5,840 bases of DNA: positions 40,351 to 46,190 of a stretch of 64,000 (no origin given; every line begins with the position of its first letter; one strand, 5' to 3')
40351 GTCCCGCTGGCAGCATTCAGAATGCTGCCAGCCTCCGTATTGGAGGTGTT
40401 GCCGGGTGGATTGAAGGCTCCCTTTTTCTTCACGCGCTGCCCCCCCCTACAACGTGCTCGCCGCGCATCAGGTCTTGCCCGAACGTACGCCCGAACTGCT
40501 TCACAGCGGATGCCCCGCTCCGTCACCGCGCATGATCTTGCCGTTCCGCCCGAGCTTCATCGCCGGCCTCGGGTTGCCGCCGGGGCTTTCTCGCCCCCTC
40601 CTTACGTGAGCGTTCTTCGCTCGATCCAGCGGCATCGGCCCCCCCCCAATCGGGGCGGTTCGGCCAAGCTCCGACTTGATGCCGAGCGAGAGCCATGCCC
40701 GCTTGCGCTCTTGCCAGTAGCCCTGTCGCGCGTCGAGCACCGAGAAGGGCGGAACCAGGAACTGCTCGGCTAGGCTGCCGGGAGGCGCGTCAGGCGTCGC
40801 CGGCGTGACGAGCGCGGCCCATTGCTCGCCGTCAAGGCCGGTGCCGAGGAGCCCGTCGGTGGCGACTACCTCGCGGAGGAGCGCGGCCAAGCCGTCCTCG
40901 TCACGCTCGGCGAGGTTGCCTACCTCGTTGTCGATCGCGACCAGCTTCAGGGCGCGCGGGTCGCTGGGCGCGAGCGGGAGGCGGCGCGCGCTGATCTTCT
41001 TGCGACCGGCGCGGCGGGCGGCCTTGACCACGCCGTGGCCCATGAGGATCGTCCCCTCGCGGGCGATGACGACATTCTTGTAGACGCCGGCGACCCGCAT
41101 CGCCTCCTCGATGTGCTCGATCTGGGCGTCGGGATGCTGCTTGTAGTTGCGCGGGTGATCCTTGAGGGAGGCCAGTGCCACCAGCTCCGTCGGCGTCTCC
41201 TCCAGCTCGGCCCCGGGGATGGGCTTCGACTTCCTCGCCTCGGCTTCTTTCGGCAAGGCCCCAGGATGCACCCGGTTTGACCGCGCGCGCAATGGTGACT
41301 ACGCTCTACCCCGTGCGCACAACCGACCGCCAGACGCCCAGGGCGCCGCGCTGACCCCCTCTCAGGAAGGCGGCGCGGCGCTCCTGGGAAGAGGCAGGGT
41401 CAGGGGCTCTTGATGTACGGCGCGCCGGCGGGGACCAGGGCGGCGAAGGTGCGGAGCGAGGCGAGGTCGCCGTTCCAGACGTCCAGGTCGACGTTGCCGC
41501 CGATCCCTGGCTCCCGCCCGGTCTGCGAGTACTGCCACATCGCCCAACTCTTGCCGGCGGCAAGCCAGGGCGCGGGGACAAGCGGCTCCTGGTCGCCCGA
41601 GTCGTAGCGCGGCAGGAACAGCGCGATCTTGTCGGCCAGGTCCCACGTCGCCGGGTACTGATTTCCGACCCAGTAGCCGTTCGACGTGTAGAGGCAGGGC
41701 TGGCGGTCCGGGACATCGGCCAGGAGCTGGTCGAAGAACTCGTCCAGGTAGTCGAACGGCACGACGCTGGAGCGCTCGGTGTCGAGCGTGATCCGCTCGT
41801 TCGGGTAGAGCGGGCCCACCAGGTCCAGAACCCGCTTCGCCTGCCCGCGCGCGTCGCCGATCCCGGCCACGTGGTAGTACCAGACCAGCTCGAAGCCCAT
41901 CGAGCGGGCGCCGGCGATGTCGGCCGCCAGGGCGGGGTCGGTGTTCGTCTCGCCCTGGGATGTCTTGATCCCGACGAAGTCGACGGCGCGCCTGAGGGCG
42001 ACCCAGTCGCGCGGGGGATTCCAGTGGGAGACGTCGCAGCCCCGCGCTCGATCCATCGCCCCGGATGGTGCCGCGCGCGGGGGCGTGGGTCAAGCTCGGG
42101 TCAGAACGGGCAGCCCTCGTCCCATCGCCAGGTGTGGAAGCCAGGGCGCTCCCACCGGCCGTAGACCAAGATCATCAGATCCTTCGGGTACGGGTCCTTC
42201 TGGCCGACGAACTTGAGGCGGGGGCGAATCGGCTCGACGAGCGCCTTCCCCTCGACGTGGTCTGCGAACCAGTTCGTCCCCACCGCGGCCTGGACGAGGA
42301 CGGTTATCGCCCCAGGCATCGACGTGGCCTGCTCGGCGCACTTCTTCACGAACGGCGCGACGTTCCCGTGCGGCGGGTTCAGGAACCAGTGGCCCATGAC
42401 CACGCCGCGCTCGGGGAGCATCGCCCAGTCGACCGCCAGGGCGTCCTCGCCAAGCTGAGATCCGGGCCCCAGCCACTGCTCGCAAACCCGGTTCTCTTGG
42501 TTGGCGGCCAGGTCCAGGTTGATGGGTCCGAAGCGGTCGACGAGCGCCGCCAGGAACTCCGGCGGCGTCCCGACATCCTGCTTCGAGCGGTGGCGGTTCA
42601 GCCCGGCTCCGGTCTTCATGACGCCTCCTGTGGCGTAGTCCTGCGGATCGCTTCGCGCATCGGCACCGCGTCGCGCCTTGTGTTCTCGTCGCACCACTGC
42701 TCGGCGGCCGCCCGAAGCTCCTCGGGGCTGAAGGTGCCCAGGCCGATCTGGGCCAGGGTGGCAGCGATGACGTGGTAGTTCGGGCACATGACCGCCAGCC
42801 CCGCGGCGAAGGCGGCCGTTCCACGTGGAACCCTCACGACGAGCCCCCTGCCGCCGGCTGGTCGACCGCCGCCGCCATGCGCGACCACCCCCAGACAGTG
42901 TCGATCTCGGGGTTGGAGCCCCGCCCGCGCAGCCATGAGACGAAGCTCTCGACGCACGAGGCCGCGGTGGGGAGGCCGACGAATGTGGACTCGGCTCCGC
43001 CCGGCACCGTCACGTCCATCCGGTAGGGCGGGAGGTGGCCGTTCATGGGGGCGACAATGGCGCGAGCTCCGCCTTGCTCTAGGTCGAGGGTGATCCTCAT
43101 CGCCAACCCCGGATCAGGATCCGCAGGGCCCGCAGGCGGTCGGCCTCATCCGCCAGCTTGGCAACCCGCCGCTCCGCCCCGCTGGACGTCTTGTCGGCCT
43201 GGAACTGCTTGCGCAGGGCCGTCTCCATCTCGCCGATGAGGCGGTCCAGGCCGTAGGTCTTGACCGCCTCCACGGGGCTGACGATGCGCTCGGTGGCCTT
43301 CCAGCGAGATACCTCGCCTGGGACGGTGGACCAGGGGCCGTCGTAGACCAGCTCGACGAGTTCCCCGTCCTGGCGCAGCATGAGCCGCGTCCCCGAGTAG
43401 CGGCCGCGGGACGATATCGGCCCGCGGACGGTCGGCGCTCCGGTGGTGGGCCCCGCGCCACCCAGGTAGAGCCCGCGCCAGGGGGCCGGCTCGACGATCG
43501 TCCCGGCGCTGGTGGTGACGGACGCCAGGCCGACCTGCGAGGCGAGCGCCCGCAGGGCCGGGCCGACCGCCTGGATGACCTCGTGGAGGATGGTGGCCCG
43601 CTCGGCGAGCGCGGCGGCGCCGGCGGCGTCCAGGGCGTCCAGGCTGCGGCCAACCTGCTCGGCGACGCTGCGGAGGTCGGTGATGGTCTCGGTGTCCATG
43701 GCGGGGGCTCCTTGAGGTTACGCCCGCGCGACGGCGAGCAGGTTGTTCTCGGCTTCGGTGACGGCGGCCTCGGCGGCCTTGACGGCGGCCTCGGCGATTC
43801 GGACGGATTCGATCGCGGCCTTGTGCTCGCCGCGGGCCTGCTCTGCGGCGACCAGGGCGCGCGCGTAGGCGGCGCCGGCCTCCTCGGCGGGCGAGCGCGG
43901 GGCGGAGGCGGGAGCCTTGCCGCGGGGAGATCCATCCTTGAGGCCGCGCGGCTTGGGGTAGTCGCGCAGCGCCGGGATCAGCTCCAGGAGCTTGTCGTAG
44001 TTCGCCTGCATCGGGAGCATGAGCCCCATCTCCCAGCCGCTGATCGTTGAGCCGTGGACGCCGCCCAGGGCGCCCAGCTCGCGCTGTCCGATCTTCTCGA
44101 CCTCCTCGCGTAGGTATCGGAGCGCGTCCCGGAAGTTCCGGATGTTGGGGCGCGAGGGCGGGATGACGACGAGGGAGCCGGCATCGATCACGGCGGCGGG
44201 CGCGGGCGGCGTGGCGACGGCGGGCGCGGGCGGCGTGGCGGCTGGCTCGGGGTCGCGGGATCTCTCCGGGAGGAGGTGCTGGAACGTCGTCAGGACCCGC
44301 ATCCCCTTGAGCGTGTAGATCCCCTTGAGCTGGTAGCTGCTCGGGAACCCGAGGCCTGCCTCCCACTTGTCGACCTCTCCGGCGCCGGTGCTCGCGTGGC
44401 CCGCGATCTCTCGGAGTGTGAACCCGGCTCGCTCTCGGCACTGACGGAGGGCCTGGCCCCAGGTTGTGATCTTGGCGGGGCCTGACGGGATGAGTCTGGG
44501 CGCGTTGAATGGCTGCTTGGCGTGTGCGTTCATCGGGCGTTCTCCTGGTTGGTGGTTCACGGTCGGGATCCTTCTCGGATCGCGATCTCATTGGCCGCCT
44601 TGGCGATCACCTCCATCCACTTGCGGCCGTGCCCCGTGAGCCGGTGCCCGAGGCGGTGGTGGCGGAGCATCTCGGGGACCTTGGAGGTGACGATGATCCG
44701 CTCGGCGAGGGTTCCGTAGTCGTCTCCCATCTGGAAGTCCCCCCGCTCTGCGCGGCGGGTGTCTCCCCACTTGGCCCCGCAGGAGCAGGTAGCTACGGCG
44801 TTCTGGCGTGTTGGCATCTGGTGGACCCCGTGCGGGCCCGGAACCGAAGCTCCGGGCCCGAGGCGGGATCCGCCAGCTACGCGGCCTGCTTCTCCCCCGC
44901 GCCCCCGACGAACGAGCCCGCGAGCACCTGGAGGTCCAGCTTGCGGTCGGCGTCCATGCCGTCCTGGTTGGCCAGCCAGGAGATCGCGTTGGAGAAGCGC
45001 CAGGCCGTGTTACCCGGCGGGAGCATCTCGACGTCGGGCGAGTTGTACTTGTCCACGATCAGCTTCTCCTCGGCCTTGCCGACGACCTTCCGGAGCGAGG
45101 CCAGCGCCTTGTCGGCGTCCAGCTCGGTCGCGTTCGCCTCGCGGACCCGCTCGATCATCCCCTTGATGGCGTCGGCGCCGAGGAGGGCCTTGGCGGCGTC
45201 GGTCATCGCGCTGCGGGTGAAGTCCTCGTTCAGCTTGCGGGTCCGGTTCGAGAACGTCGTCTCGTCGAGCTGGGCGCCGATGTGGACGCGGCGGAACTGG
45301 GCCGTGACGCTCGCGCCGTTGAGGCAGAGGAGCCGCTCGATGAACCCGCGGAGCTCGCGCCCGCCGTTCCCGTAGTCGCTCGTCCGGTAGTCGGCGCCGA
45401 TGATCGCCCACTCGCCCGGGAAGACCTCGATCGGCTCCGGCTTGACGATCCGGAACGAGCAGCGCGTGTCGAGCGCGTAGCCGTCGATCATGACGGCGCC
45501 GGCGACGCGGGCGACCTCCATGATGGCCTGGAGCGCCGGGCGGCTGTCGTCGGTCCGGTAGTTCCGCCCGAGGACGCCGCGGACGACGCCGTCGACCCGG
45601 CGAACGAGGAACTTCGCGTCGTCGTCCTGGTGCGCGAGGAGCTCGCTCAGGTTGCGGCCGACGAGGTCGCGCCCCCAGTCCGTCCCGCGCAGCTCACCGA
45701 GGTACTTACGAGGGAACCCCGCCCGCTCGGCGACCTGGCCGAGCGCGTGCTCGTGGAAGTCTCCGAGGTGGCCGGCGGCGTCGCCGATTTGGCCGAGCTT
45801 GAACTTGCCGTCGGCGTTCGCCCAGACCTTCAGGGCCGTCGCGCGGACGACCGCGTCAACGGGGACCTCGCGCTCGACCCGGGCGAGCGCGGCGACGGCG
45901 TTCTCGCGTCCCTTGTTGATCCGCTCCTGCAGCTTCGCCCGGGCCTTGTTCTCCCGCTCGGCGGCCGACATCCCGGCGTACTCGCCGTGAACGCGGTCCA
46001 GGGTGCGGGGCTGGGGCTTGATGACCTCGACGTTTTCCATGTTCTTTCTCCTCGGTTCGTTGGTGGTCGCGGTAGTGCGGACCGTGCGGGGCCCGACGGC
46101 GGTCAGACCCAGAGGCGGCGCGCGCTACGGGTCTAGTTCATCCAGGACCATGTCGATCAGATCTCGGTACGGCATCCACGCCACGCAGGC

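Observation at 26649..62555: Eleven intergenic copies of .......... on the coding strand: a candidate phage-specific promoter class, four of them 9-10 nt from SD-less start codons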

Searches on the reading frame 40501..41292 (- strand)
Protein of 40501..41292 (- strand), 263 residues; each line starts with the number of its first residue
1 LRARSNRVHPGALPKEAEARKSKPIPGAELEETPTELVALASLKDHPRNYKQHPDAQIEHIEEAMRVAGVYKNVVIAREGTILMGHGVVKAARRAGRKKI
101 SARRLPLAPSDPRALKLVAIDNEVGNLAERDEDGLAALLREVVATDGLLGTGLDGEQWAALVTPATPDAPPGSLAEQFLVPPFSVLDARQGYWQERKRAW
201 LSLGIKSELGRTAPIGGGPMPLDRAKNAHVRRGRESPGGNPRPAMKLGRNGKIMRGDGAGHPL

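Call 37: search_protein_families(library=pfam, proteins=[window:40501-41292:-], max_evalue=0.05)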
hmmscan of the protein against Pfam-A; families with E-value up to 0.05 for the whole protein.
window:40501-41292:- (263 aa): 0 families

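Call 41: search_protein_families(library=phrogs, proteins=[window:40501-41292:-], max_evalue=0.001)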
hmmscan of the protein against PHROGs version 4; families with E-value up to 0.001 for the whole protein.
window:40501-41292:- (263 aa): 8 families
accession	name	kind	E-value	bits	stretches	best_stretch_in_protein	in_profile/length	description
phrog_15396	-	DNA, RNA and nucleotide metabolism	9.1e-25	88.9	2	162-227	152-217/258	ParB-like partition nuclease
phrog_498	-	other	3.6e-23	83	1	18-201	18-205/633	DNA methyltransferase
phrog_620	-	DNA, RNA and nucleotide metabolism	1.3e-18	68.8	1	35-171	9-144/217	ParB-like partition protein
phrog_8071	-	DNA, RNA and nucleotide metabolism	4.4e-14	53.5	1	35-162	7-130/389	ParB-like partition protein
phrog_723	-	DNA, RNA and nucleotide metabolism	7.5e-13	49.8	1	35-166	13-145/223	ParB-like partition protein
phrog_930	-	DNA, RNA and nucleotide metabolism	7.7e-08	33.5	1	35-146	7-116/223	ParB-like partition protein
phrog_940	-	DNA, RNA and nucleotide metabolism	3.4e-06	27.5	1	35-142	6-112/388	nuclease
phrog_12517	-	unknown function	4.7e-05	23.7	1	171-207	27-63/316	-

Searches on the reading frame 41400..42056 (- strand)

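Call 37: search_protein_families(library=pfam, proteins=[window:41400-42056:-], max_evalue=0.05)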
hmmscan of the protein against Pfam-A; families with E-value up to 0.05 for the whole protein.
window:41400-42056:- (218 aa): 1 family
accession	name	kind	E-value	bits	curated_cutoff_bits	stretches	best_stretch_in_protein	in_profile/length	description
PF01183.26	Glyco_hydro_25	-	6.2e-15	56.4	27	1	8-185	2-180/180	Glycosyl hydrolases family 25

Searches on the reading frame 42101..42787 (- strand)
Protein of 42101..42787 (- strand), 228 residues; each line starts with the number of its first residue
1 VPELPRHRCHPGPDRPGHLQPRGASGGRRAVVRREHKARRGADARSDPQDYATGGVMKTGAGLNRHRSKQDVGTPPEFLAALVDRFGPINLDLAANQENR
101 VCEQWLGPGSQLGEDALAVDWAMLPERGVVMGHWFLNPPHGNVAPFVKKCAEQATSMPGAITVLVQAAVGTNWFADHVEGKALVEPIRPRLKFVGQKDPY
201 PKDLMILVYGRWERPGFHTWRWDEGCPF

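Call 37: search_protein_families(library=pfam, proteins=[window:42101-42787:-], max_evalue=0.05)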
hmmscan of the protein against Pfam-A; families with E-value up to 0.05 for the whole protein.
window:42101-42787:- (228 aa): 1 family
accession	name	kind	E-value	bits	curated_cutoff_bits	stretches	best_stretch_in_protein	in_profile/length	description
PF05869.16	Dam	-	7.5e-18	65.2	28.1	1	73-196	13-126/169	DNA N-6-adenine-methyltransferase (Dam)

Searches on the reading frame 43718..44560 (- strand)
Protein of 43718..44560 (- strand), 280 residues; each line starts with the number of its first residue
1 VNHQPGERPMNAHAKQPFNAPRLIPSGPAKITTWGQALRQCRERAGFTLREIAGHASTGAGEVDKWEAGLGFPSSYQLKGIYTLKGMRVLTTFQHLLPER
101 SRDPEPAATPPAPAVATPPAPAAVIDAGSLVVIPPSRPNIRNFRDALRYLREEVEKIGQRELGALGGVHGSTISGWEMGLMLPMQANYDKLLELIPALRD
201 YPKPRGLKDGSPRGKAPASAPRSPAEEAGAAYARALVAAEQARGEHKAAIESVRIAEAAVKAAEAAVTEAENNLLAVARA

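Call 37: search_protein_families(library=pfam, proteins=[window:43718-44560:-], max_evalue=0.05)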
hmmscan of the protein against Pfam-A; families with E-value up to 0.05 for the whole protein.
window:43718-44560:- (280 aa): 3 families
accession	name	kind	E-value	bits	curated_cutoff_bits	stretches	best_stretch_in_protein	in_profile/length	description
PF13560.12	HTH_31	-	9.6e-09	35.9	27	1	35-74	3-43/64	Helix-turn-helix domain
PF01381.28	HTH_3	-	7.2e-06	26.4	23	1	159-194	12-47/55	Helix-turn-helix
PF12844.13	HTH_19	-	0.0006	20.1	30.2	1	35-69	1-35/64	Helix-turn-helix domain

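Call 41: search_protein_families(library=phrogs, proteins=[window:43718-44560:-], max_evalue=0.001)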
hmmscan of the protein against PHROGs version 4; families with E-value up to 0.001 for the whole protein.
window:43718-44560:- (280 aa): 4 families
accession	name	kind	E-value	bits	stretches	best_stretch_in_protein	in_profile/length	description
phrog_8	-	transcription regulation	2e-06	28.5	0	142-186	76-116/346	transcriptional regulator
phrog_4836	-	transcription regulation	0.00012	22.7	0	33-75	75-117/194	CII-like regulator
phrog_3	-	transcription regulation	0.00064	20.6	0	142-183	88-126/430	transcriptional repressor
phrog_2104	-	unknown function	0.00097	20.3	0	147-194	44-89/103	-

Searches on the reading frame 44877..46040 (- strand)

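Call 37: search_protein_families(library=pfam, proteins=[window:44877-46040:-], max_evalue=0.05)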
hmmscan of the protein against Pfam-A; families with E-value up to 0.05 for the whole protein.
window:44877-46040:- (387 aa): 1 family
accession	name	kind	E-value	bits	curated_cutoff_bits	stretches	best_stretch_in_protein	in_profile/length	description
PF07259.17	ProSAAS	-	0.011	16.2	23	1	26-111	45-128/269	ProSAAS precursor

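Call 41: search_protein_families(library=phrogs, proteins=[window:44877-46040:-], max_evalue=0.001)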
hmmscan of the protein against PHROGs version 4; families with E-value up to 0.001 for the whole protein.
window:44877-46040:- (387 aa): 1 family
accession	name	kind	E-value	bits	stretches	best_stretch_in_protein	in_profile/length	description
phrog_1362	-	unknown function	2.3e-28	100.4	1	94-379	75-384/391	-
